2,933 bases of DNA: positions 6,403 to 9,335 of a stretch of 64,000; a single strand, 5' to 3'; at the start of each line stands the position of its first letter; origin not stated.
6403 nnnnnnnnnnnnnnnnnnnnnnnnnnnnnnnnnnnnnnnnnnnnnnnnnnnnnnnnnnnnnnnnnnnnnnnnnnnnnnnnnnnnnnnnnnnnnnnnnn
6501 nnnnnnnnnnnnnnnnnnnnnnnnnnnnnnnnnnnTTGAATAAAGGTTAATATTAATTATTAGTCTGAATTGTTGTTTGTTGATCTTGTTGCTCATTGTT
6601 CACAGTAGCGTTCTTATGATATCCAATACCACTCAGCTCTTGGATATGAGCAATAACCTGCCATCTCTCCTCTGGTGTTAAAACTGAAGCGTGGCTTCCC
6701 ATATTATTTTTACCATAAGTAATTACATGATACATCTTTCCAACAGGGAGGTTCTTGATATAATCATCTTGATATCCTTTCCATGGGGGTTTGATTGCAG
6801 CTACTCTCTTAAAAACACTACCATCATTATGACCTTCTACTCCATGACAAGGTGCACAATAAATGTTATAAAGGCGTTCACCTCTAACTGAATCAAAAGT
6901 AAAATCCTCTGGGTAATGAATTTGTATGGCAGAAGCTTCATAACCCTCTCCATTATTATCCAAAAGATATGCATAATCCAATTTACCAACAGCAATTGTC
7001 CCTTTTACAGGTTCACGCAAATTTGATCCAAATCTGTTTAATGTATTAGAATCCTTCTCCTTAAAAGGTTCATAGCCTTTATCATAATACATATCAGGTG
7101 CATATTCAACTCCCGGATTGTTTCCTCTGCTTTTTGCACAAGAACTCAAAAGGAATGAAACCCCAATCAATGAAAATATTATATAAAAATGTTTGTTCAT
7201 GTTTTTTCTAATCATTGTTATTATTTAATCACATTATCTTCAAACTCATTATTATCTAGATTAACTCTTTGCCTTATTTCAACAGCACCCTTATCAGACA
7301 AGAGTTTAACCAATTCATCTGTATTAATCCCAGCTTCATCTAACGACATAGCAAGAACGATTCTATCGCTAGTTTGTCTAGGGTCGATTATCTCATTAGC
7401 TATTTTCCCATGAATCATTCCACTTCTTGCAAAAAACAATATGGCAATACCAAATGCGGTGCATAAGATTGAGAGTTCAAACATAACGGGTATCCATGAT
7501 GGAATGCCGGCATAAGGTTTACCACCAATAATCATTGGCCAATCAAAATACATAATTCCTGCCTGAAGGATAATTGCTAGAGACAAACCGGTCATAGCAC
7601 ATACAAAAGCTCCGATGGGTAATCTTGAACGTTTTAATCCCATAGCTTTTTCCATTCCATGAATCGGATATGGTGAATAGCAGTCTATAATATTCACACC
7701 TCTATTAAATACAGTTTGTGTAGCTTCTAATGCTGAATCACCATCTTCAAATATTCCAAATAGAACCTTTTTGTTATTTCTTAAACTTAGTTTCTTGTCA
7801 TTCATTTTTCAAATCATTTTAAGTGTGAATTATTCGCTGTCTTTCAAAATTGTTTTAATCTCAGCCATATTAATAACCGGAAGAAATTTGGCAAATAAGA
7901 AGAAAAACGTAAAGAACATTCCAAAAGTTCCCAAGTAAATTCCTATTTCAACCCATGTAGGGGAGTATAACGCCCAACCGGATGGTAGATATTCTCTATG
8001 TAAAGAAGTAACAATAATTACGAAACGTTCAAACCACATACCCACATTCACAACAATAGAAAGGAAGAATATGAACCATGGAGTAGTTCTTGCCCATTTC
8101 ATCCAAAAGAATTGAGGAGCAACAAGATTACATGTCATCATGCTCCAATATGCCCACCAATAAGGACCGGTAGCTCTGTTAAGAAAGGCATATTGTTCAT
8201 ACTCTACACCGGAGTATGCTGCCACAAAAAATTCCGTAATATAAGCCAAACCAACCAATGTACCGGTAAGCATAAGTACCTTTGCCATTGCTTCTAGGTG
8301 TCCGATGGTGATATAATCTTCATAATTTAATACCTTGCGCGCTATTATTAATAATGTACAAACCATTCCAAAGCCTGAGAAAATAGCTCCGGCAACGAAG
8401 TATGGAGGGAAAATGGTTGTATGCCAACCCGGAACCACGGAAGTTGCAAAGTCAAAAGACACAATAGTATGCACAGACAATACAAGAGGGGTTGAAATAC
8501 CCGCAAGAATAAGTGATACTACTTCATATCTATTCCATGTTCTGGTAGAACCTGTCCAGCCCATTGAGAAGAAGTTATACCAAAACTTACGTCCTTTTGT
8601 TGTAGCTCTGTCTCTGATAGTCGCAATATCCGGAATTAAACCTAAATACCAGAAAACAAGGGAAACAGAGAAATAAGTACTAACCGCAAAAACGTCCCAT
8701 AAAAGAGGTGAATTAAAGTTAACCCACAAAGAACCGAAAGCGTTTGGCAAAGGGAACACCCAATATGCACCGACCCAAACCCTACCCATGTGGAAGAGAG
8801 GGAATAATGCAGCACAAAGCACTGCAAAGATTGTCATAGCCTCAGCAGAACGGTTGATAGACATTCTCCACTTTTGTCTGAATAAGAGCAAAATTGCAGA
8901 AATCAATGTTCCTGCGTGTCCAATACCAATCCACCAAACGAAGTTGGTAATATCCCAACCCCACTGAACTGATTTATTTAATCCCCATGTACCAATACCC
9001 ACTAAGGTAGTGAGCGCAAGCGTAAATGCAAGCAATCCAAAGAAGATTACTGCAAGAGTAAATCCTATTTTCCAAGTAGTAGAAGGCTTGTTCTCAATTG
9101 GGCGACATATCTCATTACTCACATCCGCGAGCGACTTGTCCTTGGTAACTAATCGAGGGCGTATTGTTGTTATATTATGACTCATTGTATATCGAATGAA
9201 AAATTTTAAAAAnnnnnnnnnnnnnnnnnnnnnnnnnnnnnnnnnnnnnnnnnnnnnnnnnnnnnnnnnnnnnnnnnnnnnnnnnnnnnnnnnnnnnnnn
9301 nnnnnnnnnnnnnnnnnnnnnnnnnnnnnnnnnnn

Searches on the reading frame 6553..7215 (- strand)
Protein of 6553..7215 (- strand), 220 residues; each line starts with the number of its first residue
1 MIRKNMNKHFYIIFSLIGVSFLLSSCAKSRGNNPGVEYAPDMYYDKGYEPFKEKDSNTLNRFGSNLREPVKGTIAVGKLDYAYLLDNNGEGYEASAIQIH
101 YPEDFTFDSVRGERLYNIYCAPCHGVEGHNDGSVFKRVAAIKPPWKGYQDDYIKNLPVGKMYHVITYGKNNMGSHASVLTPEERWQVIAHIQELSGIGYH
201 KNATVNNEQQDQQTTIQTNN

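Call 6: search_protein_families(library=pfam, proteins=[window:6553-7215:-])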
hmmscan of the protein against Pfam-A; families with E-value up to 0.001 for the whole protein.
window:6553-7215:- (220 aa): 2 families
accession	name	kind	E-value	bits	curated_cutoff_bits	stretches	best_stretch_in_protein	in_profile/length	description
PF13442.11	Cytochrome_CBB3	-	3.3e-11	43.8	27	1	111-191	5-68/68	Cytochrome C oxidase, cbb3-type, subunit III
PF00034.26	Cytochrom_C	-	2.8e-07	32.2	21.3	1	110-194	2-89/90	Cytochrome c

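Call 7: search_protein_families(library=ncbifam, proteins=[window:6553-7215:-])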
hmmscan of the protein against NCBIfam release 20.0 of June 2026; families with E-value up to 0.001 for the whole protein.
window:6553-7215:- (220 aa): 4 families
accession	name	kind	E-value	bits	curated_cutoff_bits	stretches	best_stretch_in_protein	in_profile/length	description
NF011054.0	PRK14486.1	equivalog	2.1e-05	24.1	447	1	110-193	216-289/294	putative bifunctional cbb3-type cytochrome c oxidase subunit II/cytochrome c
NF045930.1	Cytc6PetJCyano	equivalog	0.00022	21.2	135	1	105-192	24-103/110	cytochrome c6 PetJ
TIGR00782.1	ccoP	equivalog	0.00025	20.5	179.95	1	102-204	100-201/285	cytochrome-c oxidase, cbb3-type subunit III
NF050122.1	bc1_QcrC_actin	exception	0.00036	19.9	200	0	88-195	117-212/253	cytochrome bc1 complex diheme cytochrome c subunit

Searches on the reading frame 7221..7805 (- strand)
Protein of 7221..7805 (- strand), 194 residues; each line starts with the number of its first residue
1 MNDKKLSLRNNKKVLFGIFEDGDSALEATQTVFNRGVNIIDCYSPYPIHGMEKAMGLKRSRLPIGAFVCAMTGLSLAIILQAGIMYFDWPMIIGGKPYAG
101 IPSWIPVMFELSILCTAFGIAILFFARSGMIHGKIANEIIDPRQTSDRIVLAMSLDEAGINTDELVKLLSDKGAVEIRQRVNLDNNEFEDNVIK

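Call 6: search_protein_families(library=pfam, proteins=[window:7221-7805:-])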
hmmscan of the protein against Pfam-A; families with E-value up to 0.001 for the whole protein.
window:7221-7805:- (194 aa): 1 family
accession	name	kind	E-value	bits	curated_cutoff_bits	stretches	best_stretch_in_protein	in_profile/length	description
PF11821.13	ActD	-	4.8e-50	170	25.7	1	14-178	2-169/170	Alternative complex III, ActD subunit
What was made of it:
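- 7221..7805 (-): actD (194 aa). Call 6 (PF11821 ActD, E=4.8e-50).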

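Call 7: search_protein_families(library=ncbifam, proteins=[window:7221-7805:-])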
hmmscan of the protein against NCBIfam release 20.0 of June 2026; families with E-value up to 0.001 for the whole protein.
window:7221-7805:- (194 aa): 0 families

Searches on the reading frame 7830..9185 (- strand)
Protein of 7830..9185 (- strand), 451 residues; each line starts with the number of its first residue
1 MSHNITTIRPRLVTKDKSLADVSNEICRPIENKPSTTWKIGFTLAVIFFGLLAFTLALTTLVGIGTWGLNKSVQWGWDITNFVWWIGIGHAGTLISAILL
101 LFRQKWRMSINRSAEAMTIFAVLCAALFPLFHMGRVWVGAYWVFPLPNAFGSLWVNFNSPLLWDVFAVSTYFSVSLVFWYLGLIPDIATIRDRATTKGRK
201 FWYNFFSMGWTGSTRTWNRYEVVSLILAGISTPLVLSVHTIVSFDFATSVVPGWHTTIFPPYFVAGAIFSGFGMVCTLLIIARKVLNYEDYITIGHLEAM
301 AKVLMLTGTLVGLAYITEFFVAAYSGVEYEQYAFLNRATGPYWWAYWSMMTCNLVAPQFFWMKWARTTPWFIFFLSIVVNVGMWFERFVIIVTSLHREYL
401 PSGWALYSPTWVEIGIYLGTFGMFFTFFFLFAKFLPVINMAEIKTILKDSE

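Call 6: search_protein_families(library=pfam, proteins=[window:7830-9185:-])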
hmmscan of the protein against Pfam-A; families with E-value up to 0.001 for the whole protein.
window:7830-9185:- (451 aa): 1 family
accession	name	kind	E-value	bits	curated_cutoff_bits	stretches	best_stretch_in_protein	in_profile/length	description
PF03916.19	NrfD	-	6.3e-20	72.5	25.8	1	69-395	5-309/313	Polysulphide reductase, NrfD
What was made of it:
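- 7830..9185 (-): actC (451 aa): NrfD-like quinol-binding membrane subunit. Call 6 (PF03916).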

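Call 7: search_protein_families(library=ncbifam, proteins=[window:7830-9185:-])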
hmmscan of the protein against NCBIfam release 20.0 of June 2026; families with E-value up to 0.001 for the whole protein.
window:7830-9185:- (451 aa): 1 family
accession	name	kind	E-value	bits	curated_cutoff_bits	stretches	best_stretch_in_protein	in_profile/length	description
NF045798.1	DsrP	equivalog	1.1e-12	48.1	350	2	223-433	149-338/346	sulfate reduction electron transfer complex DsrMKJOP subunit DsrP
